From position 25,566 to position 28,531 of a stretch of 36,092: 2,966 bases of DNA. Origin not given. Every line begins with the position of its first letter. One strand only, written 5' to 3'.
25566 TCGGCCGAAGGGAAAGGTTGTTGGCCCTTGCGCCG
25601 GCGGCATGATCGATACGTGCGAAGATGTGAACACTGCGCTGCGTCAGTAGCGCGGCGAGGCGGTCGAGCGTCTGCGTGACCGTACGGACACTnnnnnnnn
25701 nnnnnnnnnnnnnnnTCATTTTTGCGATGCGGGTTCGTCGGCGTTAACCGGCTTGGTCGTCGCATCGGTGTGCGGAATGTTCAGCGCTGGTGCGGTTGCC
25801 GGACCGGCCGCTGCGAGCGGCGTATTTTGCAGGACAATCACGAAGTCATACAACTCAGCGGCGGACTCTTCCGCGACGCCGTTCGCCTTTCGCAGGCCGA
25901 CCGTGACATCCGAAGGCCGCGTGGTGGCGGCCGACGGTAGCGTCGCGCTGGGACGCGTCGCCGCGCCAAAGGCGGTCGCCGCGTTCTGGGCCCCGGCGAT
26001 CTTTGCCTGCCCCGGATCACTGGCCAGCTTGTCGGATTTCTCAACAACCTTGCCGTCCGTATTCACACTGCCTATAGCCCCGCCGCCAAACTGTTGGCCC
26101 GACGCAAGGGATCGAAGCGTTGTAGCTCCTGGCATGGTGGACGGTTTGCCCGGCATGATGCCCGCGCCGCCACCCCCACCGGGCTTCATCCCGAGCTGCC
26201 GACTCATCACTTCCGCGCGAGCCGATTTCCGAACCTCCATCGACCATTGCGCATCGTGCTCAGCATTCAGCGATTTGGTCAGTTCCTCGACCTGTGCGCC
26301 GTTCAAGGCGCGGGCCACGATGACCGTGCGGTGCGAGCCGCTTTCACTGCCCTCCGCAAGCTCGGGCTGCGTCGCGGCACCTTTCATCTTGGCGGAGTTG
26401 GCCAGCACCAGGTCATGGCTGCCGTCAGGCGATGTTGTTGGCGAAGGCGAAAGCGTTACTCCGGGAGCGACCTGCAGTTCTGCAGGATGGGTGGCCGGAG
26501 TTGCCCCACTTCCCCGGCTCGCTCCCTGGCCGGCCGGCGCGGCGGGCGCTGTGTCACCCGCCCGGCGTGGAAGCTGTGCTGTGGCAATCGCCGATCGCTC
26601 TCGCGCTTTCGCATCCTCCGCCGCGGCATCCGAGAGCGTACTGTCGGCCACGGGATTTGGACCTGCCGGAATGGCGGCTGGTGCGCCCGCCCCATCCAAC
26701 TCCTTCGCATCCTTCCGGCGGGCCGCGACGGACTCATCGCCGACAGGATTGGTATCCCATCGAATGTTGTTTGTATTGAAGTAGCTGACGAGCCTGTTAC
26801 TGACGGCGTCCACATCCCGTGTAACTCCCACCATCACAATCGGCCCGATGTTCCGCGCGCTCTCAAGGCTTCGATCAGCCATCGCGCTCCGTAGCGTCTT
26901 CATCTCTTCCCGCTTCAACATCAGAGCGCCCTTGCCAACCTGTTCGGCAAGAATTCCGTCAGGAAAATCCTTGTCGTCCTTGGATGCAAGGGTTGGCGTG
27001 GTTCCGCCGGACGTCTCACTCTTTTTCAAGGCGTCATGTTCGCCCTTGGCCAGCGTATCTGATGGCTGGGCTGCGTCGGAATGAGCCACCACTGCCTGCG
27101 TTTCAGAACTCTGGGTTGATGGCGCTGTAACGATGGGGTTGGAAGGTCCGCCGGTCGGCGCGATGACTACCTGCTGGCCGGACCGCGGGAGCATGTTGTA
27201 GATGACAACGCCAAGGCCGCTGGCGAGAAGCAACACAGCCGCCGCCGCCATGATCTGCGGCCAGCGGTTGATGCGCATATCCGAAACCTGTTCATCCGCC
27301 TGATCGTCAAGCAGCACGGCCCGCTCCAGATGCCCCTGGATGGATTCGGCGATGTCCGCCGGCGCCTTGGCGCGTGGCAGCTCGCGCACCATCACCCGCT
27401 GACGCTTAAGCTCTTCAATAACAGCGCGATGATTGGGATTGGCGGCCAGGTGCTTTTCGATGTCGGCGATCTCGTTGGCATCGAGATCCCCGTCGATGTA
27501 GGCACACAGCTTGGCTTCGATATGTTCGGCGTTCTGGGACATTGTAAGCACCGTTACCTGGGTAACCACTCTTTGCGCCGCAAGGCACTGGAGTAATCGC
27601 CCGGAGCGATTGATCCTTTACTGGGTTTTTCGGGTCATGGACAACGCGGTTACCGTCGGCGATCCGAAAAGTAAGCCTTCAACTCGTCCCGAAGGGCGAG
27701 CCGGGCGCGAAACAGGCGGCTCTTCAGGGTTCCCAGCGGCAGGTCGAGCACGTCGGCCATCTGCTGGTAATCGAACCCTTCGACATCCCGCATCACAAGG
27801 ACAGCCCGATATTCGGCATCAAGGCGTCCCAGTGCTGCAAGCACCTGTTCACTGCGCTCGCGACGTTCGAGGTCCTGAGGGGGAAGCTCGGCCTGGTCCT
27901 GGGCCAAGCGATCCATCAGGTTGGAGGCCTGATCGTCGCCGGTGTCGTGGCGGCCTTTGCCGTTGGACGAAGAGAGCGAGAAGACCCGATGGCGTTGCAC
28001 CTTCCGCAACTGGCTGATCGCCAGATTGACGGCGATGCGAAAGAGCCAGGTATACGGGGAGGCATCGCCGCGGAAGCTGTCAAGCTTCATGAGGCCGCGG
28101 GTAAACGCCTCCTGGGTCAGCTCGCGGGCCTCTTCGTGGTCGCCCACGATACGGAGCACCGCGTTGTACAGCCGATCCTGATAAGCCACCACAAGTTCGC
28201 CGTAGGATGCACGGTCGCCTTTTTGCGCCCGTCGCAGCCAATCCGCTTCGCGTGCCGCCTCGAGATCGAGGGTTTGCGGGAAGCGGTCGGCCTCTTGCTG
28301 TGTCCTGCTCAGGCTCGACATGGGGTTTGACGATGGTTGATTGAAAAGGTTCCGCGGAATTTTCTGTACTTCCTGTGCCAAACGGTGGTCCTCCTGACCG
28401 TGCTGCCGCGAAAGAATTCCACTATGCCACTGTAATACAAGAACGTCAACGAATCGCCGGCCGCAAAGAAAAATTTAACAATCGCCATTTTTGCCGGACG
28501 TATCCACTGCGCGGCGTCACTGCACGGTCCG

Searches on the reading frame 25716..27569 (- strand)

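Call 28: search_protein_families(library=pfam, proteins=[window:25716-27569:-], max_evalue=0.001)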
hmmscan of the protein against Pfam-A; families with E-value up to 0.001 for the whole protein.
window:25716-27569:- (617 aa): 1 family
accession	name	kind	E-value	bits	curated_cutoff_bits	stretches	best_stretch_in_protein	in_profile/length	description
PF13490.11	zf-HC2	-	0.00011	22.7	22.2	1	16-42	3-29/35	Putative zinc-finger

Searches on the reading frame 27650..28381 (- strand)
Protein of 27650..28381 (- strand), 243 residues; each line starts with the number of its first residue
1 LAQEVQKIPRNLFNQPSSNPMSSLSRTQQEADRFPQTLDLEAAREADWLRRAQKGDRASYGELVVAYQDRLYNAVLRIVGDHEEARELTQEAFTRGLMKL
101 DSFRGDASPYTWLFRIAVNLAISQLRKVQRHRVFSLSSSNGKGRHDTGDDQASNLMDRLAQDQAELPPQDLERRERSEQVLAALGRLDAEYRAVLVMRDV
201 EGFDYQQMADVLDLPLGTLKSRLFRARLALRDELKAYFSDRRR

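Call 28: search_protein_families(library=pfam, proteins=[window:27650-28381:-], max_evalue=0.001)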
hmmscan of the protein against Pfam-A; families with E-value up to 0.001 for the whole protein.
window:27650-28381:- (243 aa): 4 families
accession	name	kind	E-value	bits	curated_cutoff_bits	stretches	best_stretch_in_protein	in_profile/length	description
PF08281.18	Sigma70_r4_2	-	8.7e-16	57.8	25.7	1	178-230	2-54/54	Sigma-70, region 4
PF04542.20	Sigma70_r2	-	2.4e-15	56.5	24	1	63-130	1-70/71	Sigma-70 region 2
PF04545.22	Sigma70_r4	-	1.5e-08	34.4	24.1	1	183-231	1-49/50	Sigma-70, region 4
PF07638.17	Sigma70_ECF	-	0.00047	20.5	21.1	1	46-235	5-184/185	ECF sigma factor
